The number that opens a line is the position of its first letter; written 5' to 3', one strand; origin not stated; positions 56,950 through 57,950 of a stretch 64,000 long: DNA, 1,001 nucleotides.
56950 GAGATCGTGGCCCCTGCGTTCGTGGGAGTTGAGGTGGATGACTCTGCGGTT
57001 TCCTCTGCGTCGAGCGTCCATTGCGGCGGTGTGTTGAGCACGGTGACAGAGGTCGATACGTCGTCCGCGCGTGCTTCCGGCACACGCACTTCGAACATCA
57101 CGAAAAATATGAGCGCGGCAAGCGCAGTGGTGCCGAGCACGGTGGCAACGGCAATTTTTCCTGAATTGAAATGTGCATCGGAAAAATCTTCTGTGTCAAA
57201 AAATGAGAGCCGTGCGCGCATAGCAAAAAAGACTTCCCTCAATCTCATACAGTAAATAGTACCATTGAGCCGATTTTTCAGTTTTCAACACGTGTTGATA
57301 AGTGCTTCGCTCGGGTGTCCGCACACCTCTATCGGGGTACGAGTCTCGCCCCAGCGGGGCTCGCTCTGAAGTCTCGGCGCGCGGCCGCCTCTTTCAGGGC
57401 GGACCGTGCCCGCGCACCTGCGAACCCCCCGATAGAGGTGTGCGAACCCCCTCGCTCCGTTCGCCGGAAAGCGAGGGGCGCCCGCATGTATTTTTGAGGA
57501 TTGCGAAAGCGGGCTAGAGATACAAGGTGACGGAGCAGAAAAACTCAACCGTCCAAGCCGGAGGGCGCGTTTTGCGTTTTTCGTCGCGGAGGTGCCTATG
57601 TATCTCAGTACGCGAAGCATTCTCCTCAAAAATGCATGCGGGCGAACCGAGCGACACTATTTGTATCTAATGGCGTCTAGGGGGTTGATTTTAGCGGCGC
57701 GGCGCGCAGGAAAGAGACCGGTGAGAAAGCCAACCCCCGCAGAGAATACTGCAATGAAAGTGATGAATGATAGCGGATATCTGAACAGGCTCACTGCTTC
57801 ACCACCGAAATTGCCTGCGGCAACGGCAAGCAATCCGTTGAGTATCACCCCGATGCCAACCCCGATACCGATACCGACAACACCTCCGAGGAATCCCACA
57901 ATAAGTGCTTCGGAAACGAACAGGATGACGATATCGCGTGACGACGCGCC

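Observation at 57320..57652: ~330-nt GC-rich structured element (candidate ncRNA) between the ABC exporter and the adhesin gene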

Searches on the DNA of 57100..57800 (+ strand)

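Call 7: search_rna_families(source=window, start=57100, end=57800, threshold=evalue, max_evalue=10)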
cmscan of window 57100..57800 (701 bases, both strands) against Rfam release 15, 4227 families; matches with E-value up to 10: 1.
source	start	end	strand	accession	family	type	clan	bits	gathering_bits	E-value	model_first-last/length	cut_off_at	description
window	57327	57409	+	RF00481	HCV_X3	Cis-reg;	-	13.9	65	7.4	1-105/105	no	Hepatitis C virus 3' X element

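Call 50: search_dna_similar(query=window:57249-57656:+, collection=plasmids, mode=distant, max_evalue=0.01)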
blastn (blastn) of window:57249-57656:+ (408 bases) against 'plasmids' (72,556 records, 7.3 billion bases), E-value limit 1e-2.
No match.

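Call 51: search_dna_similar(query=window:57249-57656:+, collection=phages, mode=distant, max_evalue=0.01)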
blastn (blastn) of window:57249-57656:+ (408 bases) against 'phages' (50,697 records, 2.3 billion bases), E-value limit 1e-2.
No match.
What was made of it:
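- Tried and rejected: Plasmid and phage blastn (calls 50, 51).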

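Call 96: search_rna_families(source=L182, threshold=evalue, max_evalue=10)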
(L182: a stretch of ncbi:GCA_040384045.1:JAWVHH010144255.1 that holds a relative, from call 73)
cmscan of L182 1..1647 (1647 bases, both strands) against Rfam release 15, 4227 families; matches with E-value up to 10: 4.
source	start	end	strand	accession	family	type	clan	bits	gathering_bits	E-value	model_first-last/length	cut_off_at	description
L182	734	803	+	RF01525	TB10Cs2H1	Gene; snRNA; snoRNA; HACA-box;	-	22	35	0.15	1-66/66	no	Trypanosomatid snoRNA TB10Cs2H1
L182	355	395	-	RF00498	EAV_LTH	Cis-reg; leader;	-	15.2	70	3.7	1-45/45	no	Equine arteritis virus leader TRS hairpin (LTH)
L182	674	686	+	RF03031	ssnA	Cis-reg;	-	14.4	37.3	2.7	21-33/48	no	ssnA RNA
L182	1100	1163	+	RF01276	sR53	Gene; snRNA; snoRNA; CD-box;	-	14.3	49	2.3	1-60/60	no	Small nucleolar RNA sR53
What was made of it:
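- Only two members exist and Rfam has nothing (calls 7, 96).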

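Call 98: build_rna_model(alignment_id=A7)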
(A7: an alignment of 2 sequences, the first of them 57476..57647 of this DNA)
Model R1 built from alignment A7 (2 sequences, 173 columns); structure: RNAalifold consensus.
model positions 173; base pairs 63; branch points 0; effective number of sequences 0.59; information 0.59 bits per position. Calibrated on 0.2 Mb of random sequence (short: E-values are rough).
structure used (alignment columns):
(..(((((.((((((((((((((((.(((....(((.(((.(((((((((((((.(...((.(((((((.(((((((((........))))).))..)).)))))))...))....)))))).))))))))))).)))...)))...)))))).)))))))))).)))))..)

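Call 99: search_with_rna_model(model_id=R1, source=window, max_evalue=10)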
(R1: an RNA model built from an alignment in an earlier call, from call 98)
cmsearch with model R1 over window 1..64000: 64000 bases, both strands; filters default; matches with E-value up to 10: 5.
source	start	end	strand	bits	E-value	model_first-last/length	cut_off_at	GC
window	57476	57647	+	200.7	1.1e-41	1-173/173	no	0.54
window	57476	57647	-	43.3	1.3e-07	1-173/173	no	0.54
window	14488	14567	-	11.7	0.93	1-173/173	no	0.65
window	8697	8729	+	8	5.8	1-173/173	no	0.73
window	14412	14485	-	7.2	8.9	1-173/173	no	0.7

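Call 100: search_with_rna_model(model_id=R1, sources=[L002, L003, L004, L005, L006, L007, L008, L009, L010, L011, L012, L013, L014, L015, L016, L017, L018, L019, L020, L021, L022, L023, L024, L025, L026, L027, L028, L029, L030, L031, L032, L033, L034, L035, L036, L037, L038, L039, L040, L041, L042, L043, L044, L045, L046, L047, L048, L049, L050, L051, L052, L053, L054, L055, L056, L057, L058, L059, L060, L061, L062, L063, L064, L065, L066, L067, L068, L069, L070, L071, L072, L073, L074, L075, L076, L077, L078, L079, L080, L081, L082, L083, L084, L085, L086, L087, L088, L179, L180, L181, L182], max_evalue=1)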
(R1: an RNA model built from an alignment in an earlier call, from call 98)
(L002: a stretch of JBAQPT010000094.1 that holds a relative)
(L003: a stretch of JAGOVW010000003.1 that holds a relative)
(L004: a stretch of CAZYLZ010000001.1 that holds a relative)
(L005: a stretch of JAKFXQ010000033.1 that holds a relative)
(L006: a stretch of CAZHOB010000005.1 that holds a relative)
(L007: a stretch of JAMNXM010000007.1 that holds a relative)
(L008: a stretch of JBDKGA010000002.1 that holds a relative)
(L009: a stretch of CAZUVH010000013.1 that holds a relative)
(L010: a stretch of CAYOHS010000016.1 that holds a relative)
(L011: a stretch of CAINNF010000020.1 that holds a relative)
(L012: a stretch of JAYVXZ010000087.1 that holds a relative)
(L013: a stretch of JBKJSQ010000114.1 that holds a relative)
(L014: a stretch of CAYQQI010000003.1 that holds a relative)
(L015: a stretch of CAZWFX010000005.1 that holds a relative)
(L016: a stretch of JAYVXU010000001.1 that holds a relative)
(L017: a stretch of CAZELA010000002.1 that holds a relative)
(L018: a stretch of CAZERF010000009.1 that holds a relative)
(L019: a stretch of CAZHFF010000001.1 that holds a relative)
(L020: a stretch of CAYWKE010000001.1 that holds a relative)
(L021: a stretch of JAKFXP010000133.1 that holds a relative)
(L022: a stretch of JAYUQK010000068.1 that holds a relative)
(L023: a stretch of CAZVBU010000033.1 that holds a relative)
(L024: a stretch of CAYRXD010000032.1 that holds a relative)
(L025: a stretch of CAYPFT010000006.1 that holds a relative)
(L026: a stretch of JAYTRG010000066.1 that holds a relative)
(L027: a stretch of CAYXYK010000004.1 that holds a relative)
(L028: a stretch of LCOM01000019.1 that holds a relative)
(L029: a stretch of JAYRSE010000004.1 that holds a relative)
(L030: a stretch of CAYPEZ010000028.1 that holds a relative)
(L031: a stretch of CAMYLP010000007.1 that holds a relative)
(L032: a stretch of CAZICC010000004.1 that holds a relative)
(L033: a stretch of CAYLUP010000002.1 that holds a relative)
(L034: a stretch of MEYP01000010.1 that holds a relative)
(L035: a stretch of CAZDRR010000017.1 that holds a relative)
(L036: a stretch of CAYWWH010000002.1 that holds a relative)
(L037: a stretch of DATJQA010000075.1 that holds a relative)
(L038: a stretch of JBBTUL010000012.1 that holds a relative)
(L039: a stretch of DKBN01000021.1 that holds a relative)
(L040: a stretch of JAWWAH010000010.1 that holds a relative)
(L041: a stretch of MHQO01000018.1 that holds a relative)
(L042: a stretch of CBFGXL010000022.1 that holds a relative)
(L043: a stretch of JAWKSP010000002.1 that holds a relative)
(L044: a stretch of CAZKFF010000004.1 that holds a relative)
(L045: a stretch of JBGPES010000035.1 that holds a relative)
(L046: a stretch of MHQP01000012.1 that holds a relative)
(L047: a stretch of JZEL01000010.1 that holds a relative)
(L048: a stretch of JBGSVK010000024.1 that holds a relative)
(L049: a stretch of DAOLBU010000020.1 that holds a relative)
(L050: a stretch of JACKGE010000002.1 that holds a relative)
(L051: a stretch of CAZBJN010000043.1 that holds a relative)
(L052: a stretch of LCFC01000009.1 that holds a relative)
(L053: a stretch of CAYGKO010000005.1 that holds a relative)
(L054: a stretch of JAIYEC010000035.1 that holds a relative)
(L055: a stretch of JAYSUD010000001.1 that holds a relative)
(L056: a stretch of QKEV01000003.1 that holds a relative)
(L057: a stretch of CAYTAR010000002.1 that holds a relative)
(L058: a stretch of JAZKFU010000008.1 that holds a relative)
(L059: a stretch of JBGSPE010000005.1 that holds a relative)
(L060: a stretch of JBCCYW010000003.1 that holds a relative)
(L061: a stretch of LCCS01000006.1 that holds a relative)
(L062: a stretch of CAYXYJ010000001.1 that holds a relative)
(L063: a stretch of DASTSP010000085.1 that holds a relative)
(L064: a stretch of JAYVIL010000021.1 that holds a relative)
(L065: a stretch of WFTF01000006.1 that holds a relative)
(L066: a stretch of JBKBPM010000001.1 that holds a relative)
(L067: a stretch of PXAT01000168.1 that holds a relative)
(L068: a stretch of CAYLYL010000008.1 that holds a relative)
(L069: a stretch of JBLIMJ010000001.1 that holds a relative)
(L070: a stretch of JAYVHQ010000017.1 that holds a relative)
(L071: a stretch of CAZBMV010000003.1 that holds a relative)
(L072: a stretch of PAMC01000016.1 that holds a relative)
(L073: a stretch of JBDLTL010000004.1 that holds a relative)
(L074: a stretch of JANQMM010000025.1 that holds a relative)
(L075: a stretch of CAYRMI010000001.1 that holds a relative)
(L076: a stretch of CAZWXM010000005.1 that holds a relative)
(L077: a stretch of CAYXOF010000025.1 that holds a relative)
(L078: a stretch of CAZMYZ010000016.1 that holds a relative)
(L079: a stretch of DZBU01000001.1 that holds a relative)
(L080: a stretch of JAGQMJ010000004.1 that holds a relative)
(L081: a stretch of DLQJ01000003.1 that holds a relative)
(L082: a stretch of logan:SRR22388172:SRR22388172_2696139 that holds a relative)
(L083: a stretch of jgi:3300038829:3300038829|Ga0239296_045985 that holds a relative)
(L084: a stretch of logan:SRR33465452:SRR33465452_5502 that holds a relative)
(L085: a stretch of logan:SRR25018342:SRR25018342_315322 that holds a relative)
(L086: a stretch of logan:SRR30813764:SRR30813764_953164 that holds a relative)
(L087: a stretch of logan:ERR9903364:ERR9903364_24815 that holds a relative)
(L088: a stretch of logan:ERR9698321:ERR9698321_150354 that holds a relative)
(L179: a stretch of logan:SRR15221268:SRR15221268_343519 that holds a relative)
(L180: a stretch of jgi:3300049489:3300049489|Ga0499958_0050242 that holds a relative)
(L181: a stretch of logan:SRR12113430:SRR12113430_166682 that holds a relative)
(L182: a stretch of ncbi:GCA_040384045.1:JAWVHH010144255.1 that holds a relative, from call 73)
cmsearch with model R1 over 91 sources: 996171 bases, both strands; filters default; matches with E-value up to 1: 3.
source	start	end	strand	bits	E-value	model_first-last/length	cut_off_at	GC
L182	646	817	-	203.4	4.6e-41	1-173/173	no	0.55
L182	646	817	+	52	2.8e-08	1-173/173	no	0.55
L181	4198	4234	-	20.8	0.15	136-173/173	5'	0.54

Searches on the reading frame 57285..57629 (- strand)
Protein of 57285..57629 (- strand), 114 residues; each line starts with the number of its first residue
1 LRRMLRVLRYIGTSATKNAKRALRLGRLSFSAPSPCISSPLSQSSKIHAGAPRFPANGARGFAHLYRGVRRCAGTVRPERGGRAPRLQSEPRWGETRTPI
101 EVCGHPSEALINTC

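Call 66: search_protein_families(library=pfam, proteins=[window:57285-57629:-], max_evalue=1)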
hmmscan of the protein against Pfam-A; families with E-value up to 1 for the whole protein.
window:57285-57629:- (114 aa): 0 families

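Call 70: search_protein_representatives(protein=window:57285-57629:-)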
Query: 114 residues. Proteins with E-value up to 0.001 (for the whole library): 3; up to 1e-10: 1; up to 1e-30: 1. The best 3 are listed.
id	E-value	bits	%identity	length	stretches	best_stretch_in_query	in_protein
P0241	1.6e-45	170.2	32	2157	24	49-81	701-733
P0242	1.0e-04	38.7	59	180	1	3-54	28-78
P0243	7.0e-04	36.0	29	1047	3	26-97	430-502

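Call 73: find_encoding_contigs(protein=P0242, flank=5000, max_places=10)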
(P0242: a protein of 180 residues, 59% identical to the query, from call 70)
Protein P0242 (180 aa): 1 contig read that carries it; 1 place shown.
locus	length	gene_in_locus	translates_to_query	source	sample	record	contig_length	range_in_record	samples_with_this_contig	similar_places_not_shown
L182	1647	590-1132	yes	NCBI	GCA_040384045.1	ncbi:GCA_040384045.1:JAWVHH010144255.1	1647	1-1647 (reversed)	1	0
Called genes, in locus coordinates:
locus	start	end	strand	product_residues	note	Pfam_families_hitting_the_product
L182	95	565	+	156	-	-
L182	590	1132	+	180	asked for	-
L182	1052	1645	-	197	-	?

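Call 82: find_homologous_proteins(query=A4, max_evalue=0.001)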
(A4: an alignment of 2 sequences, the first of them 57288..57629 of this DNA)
Query A4 (2 sequences) (114 aa, profile of the alignment): 1 proteins with E <= 0.001 among 976 candidates.
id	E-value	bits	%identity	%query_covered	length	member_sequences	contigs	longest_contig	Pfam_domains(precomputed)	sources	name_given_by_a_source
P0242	3.4e-104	365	63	40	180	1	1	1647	-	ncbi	-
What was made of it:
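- Tried and rejected: The ORF-alignment protein search found only P0242 (call 82).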
